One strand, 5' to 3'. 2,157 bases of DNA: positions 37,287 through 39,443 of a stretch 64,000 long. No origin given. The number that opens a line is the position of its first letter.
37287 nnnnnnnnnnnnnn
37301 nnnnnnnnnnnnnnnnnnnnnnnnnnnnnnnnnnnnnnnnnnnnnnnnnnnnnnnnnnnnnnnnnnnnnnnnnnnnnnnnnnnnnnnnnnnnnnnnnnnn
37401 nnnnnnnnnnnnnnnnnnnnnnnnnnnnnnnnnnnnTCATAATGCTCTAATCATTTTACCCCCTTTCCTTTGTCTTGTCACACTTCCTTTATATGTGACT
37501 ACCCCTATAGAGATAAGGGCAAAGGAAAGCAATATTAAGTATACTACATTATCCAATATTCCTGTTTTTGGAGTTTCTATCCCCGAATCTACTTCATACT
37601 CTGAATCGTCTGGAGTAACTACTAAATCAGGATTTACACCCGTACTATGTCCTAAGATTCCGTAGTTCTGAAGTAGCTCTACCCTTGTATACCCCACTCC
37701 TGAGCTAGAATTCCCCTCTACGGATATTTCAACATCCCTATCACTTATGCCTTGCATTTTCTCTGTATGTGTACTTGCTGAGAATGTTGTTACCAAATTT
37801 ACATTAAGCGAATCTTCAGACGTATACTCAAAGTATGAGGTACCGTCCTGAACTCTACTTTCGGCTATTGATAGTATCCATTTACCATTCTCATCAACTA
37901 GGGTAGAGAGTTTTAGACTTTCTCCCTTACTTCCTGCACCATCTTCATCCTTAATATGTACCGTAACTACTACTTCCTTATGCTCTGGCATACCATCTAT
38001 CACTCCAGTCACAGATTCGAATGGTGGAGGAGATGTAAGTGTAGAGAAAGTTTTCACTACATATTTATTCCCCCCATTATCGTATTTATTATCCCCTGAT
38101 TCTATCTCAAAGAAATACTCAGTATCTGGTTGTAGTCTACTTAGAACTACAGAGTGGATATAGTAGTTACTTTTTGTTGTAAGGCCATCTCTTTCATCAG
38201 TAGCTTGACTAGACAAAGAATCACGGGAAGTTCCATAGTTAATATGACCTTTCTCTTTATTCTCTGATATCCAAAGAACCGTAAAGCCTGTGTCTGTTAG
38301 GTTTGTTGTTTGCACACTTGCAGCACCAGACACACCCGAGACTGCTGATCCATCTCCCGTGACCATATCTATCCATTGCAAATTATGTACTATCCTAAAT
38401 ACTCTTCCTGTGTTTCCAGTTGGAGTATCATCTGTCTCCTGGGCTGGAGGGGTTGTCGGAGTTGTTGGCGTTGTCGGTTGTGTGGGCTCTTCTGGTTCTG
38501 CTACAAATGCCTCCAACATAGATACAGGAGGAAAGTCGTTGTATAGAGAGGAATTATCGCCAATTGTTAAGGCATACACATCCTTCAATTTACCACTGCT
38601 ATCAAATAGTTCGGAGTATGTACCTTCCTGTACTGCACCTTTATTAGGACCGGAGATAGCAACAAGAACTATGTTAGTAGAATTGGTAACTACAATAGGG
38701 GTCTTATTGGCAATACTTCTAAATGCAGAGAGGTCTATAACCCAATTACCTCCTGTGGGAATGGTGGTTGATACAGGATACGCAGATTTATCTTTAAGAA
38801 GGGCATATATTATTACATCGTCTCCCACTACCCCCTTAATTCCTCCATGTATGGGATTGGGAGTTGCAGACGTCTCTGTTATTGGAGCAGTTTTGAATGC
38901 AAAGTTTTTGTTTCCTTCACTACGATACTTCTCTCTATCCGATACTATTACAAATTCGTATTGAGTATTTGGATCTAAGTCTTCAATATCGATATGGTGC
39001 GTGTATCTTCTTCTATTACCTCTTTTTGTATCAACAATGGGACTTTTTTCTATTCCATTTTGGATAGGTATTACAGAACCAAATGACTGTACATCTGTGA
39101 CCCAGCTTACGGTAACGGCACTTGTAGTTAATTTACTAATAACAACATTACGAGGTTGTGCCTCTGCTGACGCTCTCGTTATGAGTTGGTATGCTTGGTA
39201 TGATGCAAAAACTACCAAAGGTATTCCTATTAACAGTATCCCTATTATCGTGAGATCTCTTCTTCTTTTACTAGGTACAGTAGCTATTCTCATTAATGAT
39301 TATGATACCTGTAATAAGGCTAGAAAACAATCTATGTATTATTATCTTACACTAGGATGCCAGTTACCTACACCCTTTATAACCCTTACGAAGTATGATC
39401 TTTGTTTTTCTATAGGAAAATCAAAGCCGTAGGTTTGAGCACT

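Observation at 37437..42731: Two adjacent paralogous surface proteins, each opening with a membrane anchor plus a purple-acid-phosphatase-N-type Fn3 domain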

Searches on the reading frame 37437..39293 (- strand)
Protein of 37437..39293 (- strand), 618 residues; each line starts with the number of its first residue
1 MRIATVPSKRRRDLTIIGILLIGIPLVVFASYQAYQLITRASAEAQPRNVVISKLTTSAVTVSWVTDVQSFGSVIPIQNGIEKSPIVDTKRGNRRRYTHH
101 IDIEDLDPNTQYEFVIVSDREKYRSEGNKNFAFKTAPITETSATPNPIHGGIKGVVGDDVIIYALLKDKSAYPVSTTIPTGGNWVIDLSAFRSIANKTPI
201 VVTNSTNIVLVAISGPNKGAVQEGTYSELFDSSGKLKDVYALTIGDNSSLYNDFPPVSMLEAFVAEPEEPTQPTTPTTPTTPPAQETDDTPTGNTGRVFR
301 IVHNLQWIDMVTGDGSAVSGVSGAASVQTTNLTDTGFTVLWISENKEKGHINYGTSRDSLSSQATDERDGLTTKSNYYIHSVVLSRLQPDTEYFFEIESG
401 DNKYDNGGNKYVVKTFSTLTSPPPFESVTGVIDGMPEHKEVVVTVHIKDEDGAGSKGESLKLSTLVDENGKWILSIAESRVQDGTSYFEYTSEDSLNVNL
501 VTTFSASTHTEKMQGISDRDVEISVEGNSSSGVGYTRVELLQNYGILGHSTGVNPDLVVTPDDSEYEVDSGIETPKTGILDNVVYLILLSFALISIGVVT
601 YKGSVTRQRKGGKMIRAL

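Call 4: search_protein_families(library=pfam, proteins=[window:37437-39293:-], max_evalue=1)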
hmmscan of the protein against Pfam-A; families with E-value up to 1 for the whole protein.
window:37437-39293:- (618 aa): 4 families
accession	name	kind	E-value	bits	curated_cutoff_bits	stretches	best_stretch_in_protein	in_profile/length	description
PF16656.11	Pur_ac_phosph_N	-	2.3e-17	63.8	30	2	328-402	7-83/93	Purple acid Phosphatase, N-terminal domain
PF00041.27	fn3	-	3.4e-08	34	25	2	46-121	2-71/84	Fibronectin type III domain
PF16655.11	PhoD_N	-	2.9e-05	25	30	1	346-403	25-82/90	PhoD-like phosphatase, N-terminal domain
PF22986.3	Fn3_ELFN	-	0.16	12.3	27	0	97-124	47-74/85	ELFN1/ELFN2, fibronectin type-III domain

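Call 9: search_protein_families(library=ncbifam, proteins=[window:37437-39293:-], max_evalue=0.1)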
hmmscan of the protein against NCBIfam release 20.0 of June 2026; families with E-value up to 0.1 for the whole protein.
window:37437-39293:- (618 aa): 0 families

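Call 10: search_solved_structures(query=window:37437-39293:-, max_evalue=1, show_alignments=2)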
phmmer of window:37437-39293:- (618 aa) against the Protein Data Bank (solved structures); distinct sequences matched with E-value up to 1: 7.
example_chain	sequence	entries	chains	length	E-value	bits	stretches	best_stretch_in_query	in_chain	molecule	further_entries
4p99_A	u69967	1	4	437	0.0017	20.1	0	462-514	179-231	MpAFP_RII tetra-tandemer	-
4m6a_A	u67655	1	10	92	0.24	13.1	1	46-125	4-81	Tencon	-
3tes_A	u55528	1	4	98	0.33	12.6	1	46-125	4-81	Tencon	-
7t87_C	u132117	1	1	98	0.41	12.3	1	46-118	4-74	Centyrin S17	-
5l2h_A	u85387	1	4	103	0.75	11.4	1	46-126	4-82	Centyrin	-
4lpt_A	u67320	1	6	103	0.9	11.2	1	46-117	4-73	TENCON variant P54CR4-31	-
4lpy_A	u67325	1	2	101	0.91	11.2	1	46-116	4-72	TENCON variant G10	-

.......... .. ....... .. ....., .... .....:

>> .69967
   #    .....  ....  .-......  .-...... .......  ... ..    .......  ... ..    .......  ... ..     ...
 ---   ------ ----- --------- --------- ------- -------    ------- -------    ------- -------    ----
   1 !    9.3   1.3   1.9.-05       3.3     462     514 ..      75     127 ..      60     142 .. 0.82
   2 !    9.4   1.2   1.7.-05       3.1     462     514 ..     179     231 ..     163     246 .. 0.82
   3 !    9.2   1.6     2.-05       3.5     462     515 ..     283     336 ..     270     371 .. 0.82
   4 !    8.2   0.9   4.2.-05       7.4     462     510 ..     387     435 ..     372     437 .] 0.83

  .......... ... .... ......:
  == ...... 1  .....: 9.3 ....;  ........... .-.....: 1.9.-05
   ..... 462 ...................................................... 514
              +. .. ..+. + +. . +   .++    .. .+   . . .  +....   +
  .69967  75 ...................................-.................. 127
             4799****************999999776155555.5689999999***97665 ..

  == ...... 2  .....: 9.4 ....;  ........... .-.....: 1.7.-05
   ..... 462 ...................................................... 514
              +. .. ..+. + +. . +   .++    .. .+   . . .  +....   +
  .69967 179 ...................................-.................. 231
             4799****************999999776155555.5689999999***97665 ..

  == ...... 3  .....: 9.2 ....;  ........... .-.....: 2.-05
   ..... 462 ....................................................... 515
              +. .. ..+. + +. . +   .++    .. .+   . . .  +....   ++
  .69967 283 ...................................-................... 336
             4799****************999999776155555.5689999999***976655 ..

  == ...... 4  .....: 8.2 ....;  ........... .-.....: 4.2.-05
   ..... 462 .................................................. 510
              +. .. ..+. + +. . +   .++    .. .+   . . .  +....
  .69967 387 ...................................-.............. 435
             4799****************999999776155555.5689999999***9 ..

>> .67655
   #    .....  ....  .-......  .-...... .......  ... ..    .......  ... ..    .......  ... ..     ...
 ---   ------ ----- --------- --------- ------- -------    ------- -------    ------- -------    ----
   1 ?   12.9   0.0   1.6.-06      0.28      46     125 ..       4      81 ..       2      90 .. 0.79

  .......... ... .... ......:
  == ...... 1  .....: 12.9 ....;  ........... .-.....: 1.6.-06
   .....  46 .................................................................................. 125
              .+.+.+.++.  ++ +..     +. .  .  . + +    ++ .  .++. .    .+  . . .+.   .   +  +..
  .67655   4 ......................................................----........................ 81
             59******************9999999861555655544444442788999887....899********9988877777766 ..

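Call 11: find_homologous_proteins(query=window:37437-39293:-, max_evalue=0.001)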
Query window:37437-39293:- (618 aa): 141 proteins with E <= 0.001 among 8000 candidates; the best 120 are listed.
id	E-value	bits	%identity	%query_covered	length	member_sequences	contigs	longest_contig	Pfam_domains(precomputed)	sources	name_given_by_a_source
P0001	0.0e+0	1364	100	100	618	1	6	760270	PF00041.28,PF16656.12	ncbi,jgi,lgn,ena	jgi:hypothetical protein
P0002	6.0e-266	902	64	100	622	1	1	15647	PF00041.28,PF16656.12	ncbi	-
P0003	2.1e-264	897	65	100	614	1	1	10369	PF00041.28,PF16656.12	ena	-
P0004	2.4e-261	887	63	100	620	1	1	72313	PF00041.28,PF16656.12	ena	-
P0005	1.2e-258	878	63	100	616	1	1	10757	PF00041.28,PF16656.12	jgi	jgi:hypothetical protein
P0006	1.3e-256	871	63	100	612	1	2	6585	PF00041.28,PF16656.12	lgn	-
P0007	1.4e-256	871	61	100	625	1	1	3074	PF00041.28,PF16656.12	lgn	-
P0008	1.5e-256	871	63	100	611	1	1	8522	PF00041.28,PF16656.12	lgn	-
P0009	2.2e-255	867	63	100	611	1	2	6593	PF00041.28,PF16656.12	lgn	-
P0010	4.2e-255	866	63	100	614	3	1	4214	PF00041.28,PF16656.12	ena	-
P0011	9.5e-255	865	63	100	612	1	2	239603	PF00041.28,PF16656.12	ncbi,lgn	-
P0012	5.4e-235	800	58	100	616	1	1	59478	PF00041.28,PF16656.12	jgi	jgi:hypothetical protein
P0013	2.7e-226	771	55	99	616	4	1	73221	PF23376.2,PF00041.28,PF16656.12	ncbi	-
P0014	1.9e-223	761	57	99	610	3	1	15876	PF00041.28,PF16656.12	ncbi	-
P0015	5.6e-221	753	54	100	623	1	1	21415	PF00041.28,PF16656.12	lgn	-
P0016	3.3e-220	751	58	94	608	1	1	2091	PF00041.28,PF16656.12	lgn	-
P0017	1.6e-214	732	56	95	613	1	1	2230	PF00041.28,PF16656.12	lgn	-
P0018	1.3e-212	726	55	99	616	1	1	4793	PF00041.28,PF16656.12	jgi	-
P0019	5.2e-212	724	53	100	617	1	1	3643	PF00041.28,PF16656.12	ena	-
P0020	1.6e-211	722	55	99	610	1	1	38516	PF00041.28,PF16656.12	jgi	jgi:hypothetical protein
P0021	4.3e-211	721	55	99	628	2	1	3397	PF00041.28,PF16656.12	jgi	-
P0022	7.1e-211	720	56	97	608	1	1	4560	PF00041.28,PF16656.12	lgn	-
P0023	1.3e-210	719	55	99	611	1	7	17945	PF00041.28,PF16656.12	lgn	-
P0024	2.8e-209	715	53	100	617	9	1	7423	PF00041.28,PF16656.12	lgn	-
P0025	4.4e-209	714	54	97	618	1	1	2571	PF00041.28,PF16656.12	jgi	jgi:hypothetical protein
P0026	1.6e-207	709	54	99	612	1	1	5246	PF00041.28,PF16656.12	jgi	jgi:hypothetical protein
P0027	2.0e-206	705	52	99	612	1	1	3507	PF00041.28,PF16656.12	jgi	jgi:hypothetical protein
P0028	9.5e-205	700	49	100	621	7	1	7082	PF00041.28,PF16656.12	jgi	-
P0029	2.9e-203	695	51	97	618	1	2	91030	PF16655.13,PF00041.28,PF16656.12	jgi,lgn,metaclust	metaclust:\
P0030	3.3e-202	691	51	99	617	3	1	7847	PF00041.28,PF16656.12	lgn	-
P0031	1.3e-200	686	53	97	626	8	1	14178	PF00041.28,PF16656.12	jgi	jgi:hypothetical protein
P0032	1.6e-195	669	51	99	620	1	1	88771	PF00041.28,PF16656.12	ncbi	-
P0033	1.7e-195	669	51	99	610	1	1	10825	PF00041.28,PF16656.12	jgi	jgi:hypothetical protein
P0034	8.2e-195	667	50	99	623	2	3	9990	PF00041.28,PF16656.12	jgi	jgi:hypothetical protein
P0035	3.2e-194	665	51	99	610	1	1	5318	PF00041.28,PF16656.12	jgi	jgi:hypothetical protein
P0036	4.1e-194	665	51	99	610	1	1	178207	PF00041.28,PF16656.12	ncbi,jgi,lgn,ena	ncbi:MAG: fibronectin type III domain-containing protein [Candidatus Dojkabacteria bacterium]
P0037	5.0e-194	664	50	99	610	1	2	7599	PF00041.28,PF16656.12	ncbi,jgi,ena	jgi:hypothetical protein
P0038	6.8e-194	664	50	99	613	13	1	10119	PF00041.28,PF16656.12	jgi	jgi:hypothetical protein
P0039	2.7e-193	662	51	99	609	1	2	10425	PF00041.28,PF16656.12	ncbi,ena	-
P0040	4.1e-193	661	50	99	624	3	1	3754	PF00041.28,PF16656.12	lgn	-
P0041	6.9e-193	660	50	99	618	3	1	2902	PF00041.28,PF16656.12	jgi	jgi:hypothetical protein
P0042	1.2e-192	660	51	99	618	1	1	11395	PF00041.28,PF16656.12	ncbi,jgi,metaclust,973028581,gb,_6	metaclust:\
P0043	5.5e-192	658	51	97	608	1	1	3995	PF16656.12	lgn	-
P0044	6.6e-192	657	51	99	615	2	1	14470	PF00041.28,PF16656.12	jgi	-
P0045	1.5e-191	656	50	99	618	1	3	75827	PF00041.28,PF16656.12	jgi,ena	-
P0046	1.1e-190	653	51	99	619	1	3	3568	PF00041.28,PF16656.12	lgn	-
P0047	1.2e-190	653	51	99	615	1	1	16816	PF00041.28,PF16656.12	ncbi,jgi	-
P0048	2.0e-190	652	50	99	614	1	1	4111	PF00041.28,PF16656.12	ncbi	-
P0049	2.3e-190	652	49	95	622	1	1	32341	PF00041.28,PF16656.12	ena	-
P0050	2.4e-190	652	51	99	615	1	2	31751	PF00041.28,PF16656.12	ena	-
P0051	2.8e-190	652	50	100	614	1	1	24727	PF00041.28,PF16656.12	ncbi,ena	-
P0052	3.6e-190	652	51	95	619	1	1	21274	PF00041.28,PF16656.12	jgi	jgi:hypothetical protein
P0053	4.1e-190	651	50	99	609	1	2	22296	PF00041.28,PF16656.12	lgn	-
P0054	5.4e-190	651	50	99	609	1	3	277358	PF00041.28,PF16656.12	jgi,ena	-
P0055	5.5e-190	651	51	99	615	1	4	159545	PF00041.28,PF16656.12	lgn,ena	-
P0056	4.3e-189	648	54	89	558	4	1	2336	PF00041.28,PF16656.12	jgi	-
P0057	1.3e-188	646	49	99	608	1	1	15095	PF00041.28,PF16656.12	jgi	jgi:hypothetical protein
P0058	8.8e-188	644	48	98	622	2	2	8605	PF00041.28,PF16656.12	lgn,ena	-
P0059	1.2e-187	643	49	100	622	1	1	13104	PF00041.28,PF16656.12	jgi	jgi:hypothetical protein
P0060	1.5e-186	640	48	100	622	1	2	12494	PF00041.28,PF16656.12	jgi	jgi:hypothetical protein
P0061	1.7e-186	639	49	100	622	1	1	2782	PF00041.28,PF16656.12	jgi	jgi:hypothetical protein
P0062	1.1e-185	637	64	74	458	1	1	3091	PF16656.12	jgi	jgi:hypothetical protein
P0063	5.1e-180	618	48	100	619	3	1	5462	PF00041.28,PF16656.12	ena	-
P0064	4.0e-178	612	48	100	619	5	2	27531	PF00041.28,PF16656.12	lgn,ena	-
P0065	2.3e-175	603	52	86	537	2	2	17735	PF00041.28,PF16656.12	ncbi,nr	ncbi:MAG TPA: fibronectin type III domain-containing protein, partial [Candidatus Dojkabacteria bact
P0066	4.1e-174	599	50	89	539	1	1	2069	PF00041.28,PF16656.12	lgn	-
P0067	4.3e-173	595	46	100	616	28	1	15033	PF00041.28,PF16656.12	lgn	-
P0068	1.8e-172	593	50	89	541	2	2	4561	PF00041.28,PF16656.12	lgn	-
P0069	2.7e-170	586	51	89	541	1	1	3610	PF00041.28,PF16656.12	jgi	jgi:hypothetical protein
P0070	1.0e-169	584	49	94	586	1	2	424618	PF00041.28,PF16656.12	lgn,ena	-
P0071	5.3e-169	582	50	89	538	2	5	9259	PF00041.28,PF16656.12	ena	-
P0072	1.2e-168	580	45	100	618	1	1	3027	PF00041.28,PF16656.12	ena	-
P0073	5.6e-168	578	51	84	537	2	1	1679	PF00041.28,PF16656.12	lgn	-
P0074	6.3e-168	578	50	89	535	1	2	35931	PF00041.28,PF16656.12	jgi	-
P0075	6.7e-168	578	52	89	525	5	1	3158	PF00041.28,PF16656.12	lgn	-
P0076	7.6e-168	578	50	89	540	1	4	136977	PF00041.28,PF16656.12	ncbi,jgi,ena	jgi:hypothetical protein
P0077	1.5e-167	577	48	99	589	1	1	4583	PF00041.28,PF16656.12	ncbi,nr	ncbi:MAG: fibronectin type III domain-containing protein [Candidatus Dojkabacteria bacterium]|nr:fib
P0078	3.9e-167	575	49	94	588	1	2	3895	PF00041.28,PF16656.12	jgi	jgi:hypothetical protein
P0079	7.6e-167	575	51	89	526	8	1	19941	PF00041.28,PF16656.12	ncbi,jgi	-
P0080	2.2e-166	573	49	89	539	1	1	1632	PF00041.28,PF16656.12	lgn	-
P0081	2.5e-166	573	50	89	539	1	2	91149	PF00041.28,PF16656.12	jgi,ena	-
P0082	3.4e-166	572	50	89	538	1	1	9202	PF00041.28,PF16656.12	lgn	-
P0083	3.6e-166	572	49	89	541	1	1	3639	PF00041.28,PF16656.12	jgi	-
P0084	1.9e-165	570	51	89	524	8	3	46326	PF00041.28,PF16656.12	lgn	-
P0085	1.0e-164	567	51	89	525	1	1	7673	PF00041.28,PF16656.12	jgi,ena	-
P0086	2.9e-164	566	48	89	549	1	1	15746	PF00041.28,PF16656.12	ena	-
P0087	1.3e-163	564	45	97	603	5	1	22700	PF00041.28,PF16656.12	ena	-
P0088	2.4e-163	563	49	89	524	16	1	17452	PF00041.28,PF16656.12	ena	-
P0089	2.6e-163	563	49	89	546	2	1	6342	PF00041.28,PF16656.12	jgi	jgi:hypothetical protein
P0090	3.2e-163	563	50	89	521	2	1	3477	PF00041.28,PF16656.12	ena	-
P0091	8.2e-163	561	49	89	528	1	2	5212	PF00041.28,PF16656.12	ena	-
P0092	9.1e-163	561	49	89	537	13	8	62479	PF00041.28,PF16656.12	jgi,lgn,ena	-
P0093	1.4e-162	560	51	89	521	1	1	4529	PF00041.28,PF16656.12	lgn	-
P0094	1.8e-162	560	51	89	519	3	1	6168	PF00041.28,PF16656.12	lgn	-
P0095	3.0e-162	559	49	89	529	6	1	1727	PF00041.28,PF16656.12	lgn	-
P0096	4.5e-162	559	50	89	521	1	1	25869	PF00041.28,PF16656.12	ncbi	-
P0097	1.4e-160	554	49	89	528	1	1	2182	PF00041.28,PF16656.12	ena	-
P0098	1.5e-159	550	47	89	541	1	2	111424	PF00041.28,PF16656.12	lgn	-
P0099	3.8e-159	549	48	89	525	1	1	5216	PF00041.28,PF16656.12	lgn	-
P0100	4.0e-158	546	48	85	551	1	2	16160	PF00041.28,PF16656.12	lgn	-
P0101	1.8e-157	544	50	89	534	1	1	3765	PF00041.28,PF16656.12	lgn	-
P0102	8.3e-157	541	47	89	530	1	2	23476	PF00041.28,PF16656.12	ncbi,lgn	-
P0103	3.6e-155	536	47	89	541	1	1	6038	PF00041.28,PF16656.12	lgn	-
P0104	2.1e-153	530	46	89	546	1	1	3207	PF00041.28,PF16656.12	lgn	-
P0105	1.4e-152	527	47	89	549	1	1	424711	PF00041.28,PF16656.12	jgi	jgi:hypothetical protein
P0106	3.6e-152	526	46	89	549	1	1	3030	PF00041.28,PF16656.12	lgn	-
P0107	2.9e-151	523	46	89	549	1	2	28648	PF00041.28,PF16656.12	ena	-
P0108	1.2e-150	521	47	89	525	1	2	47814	PF00041.28,PF16656.12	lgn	-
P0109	2.2e-149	517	45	89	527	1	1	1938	PF00041.28,PF16656.12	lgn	-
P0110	1.7e-148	514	47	89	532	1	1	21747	PF00041.28,PF16656.12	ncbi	-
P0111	5.0e-148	512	46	89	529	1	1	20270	PF00041.28,PF16656.12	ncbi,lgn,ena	-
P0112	1.2e-147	511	46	89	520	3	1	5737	PF00041.28,PF16656.12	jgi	-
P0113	1.3e-147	511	46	89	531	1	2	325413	PF00041.28,PF16656.12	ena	-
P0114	4.3e-147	509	47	89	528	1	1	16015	PF00041.28,PF16656.12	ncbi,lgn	-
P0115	1.3e-144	501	45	87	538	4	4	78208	PF00041.28,PF16656.12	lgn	-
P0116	7.9e-142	492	45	87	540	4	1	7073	PF00041.28,PF16656.12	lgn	-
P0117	1.8e-141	491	45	87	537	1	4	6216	PF00041.28,PF16656.12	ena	-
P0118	6.2e-141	489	45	87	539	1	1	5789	PF00041.28,PF16656.12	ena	-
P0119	8.7e-141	488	45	87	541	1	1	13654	PF00041.28,PF16656.12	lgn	-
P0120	1.3e-139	485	44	87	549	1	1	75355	PF00041.28,PF16656.12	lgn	-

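Call 13: find_encoding_contigs(protein=P0105, flank=10000, max_places=2)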
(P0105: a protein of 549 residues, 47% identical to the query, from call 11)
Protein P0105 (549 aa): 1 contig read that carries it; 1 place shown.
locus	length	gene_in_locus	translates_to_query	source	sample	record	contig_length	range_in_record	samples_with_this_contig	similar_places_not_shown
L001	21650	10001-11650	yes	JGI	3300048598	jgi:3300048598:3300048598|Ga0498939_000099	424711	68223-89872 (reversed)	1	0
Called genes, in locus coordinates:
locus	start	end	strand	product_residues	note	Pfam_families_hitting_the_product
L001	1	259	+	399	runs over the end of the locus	PF08529:NusA_N, PF13184:KH_NusA_1st, PF26594:KH_NusA_2nd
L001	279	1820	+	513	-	PF00009:GTP_EFTU, PF01926:MMR_HSR1, PF11987:IF-2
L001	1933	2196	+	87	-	PF00312:Ribosomal_S15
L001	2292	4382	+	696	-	PF01138:RNase_PH, PF03726:PNPase (weak), PF01138:RNase_PH, PF00013:KH_1, PF00575:S1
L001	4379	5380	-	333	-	PF17125:Methyltr_RsmF_N, PF01189:Methyltr_RsmB-F, PF13847:Methyltransf_31 (weak)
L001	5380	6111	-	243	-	PF04452:Methyltrans_RNA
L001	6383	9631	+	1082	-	-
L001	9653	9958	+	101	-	-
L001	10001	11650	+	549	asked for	PF00041:fn3 (faint), PF16656:Pur_ac_phosph_N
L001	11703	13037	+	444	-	-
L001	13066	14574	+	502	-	-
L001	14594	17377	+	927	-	-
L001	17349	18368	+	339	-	-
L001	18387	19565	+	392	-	PF08239:SH3_3 (weak)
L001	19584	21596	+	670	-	PF00580:UvrD-helicase, PF13245:AAA_19, PF13604:AAA_30 (faint), PF01443:Viral_helicase1 (faint), PF13361:UvrD_C, PF13538:UvrD_C_2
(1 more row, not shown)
